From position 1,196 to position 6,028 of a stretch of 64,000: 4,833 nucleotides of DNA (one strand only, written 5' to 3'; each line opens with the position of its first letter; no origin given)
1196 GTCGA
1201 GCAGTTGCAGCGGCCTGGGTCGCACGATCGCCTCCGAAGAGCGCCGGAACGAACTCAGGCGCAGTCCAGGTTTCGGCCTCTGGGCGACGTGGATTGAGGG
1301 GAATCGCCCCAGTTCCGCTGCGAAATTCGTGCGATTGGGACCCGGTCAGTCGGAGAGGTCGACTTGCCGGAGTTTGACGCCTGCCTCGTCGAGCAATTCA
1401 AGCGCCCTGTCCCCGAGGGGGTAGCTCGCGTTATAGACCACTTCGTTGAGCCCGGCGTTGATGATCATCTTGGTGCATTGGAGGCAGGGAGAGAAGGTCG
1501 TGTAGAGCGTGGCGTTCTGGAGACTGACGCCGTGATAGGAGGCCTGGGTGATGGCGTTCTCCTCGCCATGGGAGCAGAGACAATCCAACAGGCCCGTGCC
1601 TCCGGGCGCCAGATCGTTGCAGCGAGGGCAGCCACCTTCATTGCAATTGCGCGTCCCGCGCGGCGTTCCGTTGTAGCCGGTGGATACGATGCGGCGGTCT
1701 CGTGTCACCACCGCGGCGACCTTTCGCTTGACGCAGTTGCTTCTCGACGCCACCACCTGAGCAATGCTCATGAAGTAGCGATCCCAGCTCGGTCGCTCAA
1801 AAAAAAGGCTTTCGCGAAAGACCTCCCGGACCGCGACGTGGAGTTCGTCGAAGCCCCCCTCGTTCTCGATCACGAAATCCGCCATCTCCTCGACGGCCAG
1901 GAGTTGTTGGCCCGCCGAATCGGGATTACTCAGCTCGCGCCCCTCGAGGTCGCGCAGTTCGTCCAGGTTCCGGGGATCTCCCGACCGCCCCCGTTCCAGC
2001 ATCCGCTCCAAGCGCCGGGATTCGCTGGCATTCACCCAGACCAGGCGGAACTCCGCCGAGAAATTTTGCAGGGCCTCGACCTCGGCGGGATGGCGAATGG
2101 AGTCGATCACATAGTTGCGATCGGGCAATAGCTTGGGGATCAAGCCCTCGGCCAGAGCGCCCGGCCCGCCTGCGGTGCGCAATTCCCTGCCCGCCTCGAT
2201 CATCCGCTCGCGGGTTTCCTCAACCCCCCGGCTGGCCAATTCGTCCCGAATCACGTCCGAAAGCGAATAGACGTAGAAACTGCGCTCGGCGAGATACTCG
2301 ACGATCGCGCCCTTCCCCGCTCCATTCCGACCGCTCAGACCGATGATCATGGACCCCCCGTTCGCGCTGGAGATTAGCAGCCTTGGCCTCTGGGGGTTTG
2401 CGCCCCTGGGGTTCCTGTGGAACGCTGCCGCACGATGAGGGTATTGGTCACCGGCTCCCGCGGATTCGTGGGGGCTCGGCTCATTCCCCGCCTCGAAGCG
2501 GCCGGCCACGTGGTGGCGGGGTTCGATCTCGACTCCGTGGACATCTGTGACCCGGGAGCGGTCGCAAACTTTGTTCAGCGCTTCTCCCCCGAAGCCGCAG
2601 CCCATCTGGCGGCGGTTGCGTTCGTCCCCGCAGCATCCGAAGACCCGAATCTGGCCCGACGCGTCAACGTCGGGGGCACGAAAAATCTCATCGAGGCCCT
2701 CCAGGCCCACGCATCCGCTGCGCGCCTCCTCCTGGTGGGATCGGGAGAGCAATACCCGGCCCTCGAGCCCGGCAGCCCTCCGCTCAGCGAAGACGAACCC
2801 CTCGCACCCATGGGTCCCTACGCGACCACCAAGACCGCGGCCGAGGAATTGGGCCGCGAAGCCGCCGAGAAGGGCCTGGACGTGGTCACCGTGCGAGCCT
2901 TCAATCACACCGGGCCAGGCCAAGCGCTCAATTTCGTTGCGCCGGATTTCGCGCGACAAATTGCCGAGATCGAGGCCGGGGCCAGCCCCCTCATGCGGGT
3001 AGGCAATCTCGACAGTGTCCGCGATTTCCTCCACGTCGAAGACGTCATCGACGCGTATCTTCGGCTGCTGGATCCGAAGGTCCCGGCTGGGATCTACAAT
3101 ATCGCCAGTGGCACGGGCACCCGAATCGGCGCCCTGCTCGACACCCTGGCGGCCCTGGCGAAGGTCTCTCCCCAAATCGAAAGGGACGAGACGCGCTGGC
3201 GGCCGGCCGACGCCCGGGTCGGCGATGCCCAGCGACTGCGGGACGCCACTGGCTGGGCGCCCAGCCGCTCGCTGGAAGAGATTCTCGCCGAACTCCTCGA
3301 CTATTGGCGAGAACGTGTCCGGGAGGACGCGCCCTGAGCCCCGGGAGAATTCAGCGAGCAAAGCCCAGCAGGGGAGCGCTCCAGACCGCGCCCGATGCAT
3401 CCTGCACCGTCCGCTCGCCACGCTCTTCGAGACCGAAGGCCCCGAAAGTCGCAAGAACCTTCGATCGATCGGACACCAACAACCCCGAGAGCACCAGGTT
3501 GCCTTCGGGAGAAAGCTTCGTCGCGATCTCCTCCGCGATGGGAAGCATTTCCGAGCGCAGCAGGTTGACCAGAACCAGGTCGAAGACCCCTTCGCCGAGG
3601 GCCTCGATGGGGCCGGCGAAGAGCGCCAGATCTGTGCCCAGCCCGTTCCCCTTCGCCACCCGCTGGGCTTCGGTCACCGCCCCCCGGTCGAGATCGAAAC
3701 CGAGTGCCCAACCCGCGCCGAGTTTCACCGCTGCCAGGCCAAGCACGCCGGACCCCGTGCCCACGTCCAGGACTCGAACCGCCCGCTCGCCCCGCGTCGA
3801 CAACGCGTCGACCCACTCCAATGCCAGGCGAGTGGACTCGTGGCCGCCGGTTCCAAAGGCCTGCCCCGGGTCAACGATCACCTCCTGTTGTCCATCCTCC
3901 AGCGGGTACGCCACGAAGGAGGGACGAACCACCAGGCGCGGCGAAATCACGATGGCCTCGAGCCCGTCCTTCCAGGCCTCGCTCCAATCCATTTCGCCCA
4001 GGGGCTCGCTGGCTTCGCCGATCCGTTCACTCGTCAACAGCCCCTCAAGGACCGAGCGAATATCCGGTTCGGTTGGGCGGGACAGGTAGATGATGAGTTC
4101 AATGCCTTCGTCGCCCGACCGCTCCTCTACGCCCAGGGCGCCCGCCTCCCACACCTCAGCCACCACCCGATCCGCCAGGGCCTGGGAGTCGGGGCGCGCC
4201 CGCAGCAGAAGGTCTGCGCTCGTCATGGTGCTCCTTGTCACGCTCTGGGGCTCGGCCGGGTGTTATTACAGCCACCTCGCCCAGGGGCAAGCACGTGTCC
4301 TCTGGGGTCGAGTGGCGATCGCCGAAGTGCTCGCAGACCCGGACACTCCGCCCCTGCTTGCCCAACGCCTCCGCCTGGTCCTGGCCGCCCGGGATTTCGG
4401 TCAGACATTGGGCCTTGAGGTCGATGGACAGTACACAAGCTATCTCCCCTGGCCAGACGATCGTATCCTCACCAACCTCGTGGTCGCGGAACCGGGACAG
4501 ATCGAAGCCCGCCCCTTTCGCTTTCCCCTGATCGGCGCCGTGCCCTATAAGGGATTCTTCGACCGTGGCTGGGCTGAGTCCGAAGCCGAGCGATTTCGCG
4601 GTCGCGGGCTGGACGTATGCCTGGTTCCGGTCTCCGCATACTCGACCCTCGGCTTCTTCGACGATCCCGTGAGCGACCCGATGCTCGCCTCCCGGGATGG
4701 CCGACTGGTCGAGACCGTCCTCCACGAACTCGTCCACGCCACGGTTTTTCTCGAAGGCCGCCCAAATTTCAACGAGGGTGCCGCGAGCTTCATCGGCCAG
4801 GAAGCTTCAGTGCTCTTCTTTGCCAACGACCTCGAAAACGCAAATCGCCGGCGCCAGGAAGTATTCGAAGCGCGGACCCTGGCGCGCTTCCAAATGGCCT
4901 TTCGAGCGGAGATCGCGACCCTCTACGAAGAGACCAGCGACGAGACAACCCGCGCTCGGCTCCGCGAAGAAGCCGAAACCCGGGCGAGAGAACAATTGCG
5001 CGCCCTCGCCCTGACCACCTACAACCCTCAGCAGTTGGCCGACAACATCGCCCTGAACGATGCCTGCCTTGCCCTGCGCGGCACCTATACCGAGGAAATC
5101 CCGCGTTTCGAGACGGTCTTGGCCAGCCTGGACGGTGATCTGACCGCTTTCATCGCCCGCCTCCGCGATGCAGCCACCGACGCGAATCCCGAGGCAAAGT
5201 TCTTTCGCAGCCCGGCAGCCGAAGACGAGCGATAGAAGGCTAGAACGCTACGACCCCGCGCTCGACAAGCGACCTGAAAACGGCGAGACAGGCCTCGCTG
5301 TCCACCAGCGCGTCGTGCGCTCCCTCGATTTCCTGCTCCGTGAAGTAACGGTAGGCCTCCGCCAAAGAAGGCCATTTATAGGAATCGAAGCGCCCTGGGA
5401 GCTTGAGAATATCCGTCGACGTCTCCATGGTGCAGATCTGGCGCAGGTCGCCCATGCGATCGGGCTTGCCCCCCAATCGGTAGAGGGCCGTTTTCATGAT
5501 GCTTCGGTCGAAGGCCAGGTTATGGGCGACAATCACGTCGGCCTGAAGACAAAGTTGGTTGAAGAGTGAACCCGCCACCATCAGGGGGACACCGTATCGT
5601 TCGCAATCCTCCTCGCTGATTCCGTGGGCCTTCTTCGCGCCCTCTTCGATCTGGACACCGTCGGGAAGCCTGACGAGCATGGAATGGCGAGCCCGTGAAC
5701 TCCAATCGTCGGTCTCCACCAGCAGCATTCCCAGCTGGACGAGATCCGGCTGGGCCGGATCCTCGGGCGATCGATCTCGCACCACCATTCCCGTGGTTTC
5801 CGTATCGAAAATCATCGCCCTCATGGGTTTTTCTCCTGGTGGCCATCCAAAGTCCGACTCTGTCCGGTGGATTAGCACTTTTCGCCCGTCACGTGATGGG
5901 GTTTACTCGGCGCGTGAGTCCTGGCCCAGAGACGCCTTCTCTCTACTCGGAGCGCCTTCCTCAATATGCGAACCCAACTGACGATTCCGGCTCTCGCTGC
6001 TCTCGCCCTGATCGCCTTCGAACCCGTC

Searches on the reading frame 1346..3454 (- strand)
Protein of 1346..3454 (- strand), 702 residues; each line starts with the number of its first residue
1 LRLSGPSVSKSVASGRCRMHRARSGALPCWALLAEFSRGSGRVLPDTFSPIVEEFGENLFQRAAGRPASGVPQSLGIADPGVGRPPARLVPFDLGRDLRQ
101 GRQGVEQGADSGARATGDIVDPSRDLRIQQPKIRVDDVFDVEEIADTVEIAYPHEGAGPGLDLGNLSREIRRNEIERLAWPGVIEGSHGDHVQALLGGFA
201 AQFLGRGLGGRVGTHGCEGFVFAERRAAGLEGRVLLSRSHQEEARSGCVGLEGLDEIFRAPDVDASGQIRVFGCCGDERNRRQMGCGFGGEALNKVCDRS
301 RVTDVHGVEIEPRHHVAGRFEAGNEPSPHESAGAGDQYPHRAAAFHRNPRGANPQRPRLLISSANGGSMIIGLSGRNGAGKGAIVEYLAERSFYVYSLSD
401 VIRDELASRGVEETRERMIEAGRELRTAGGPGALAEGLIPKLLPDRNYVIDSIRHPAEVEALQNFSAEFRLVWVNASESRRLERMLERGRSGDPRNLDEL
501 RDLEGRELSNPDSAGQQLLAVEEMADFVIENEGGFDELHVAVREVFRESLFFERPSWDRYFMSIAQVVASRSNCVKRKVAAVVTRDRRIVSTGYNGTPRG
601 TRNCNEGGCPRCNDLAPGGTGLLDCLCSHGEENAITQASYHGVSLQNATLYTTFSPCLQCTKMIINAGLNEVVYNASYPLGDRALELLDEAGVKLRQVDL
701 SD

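Call 25: search_protein_families(library=pfam, proteins=[window:1346-3454:-], max_evalue=0.001)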
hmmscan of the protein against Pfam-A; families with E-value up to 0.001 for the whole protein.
window:1346-3454:- (702 aa): 4 families
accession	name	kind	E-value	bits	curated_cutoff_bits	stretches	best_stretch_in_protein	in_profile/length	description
PF00383.29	dCMP_cyt_deam_1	-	4e-23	81.7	25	1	556-674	2-100/102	Cytidine and deoxycytidylate deaminase zinc-binding region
PF14437.12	MafB19-deam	-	3.2e-16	60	27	1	556-679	2-104/142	MafB19-like deaminase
PF13238.12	AAA_18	-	1.2e-07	32.7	29.4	1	371-491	1-114/128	AAA domain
PF13207.12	AAA_17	-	5.8e-07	30.3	27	1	375-501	2-136/136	AAA domain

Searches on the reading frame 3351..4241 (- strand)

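Call 88: search_protein_families(library=pfam, proteins=[window:3351-4241:-], max_evalue=0.001)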
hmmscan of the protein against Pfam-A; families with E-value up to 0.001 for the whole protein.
window:3351-4241:- (296 aa): 6 families
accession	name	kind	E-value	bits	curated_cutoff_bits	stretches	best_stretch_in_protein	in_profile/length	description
PF06325.19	PrmA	-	8.2e-43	147.4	22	1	77-266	88-273/296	Ribosomal protein L11 methyltransferase (PrmA)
PF13847.12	Methyltransf_31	-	2.6e-07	30.8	27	1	154-252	4-110/145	Methyltransferase domain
PF13649.12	Methyltransf_25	-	8.3e-07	30.1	27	1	157-247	1-97/97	Methyltransferase domain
PF05175.20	MTS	-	0.00012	22.2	23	1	148-226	28-105/170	Methyltransferase small domain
PF13489.12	Methyltransf_23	-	0.00062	20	27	0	137-262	6-127/164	Methyltransferase domain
PF08241.18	Methyltransf_11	-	0.00088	20.3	21.2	0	158-250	1-94/95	Methyltransferase domain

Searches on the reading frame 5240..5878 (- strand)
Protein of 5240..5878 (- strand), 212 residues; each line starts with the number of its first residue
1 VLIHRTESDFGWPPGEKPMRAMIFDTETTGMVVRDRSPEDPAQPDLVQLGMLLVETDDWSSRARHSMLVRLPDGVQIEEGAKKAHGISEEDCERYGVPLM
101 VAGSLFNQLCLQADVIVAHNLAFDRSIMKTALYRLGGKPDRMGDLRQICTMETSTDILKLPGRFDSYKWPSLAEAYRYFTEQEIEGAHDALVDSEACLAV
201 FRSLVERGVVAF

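Call 25: search_protein_families(library=pfam, proteins=[window:5240-5878:-], max_evalue=0.001)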
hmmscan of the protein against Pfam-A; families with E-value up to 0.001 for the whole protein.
window:5240-5878:- (212 aa): 1 family
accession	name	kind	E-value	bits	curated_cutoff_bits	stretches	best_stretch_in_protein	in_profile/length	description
PF00929.31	RNase_T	-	1.4e-12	48.9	24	1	23-201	2-164/164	Exonuclease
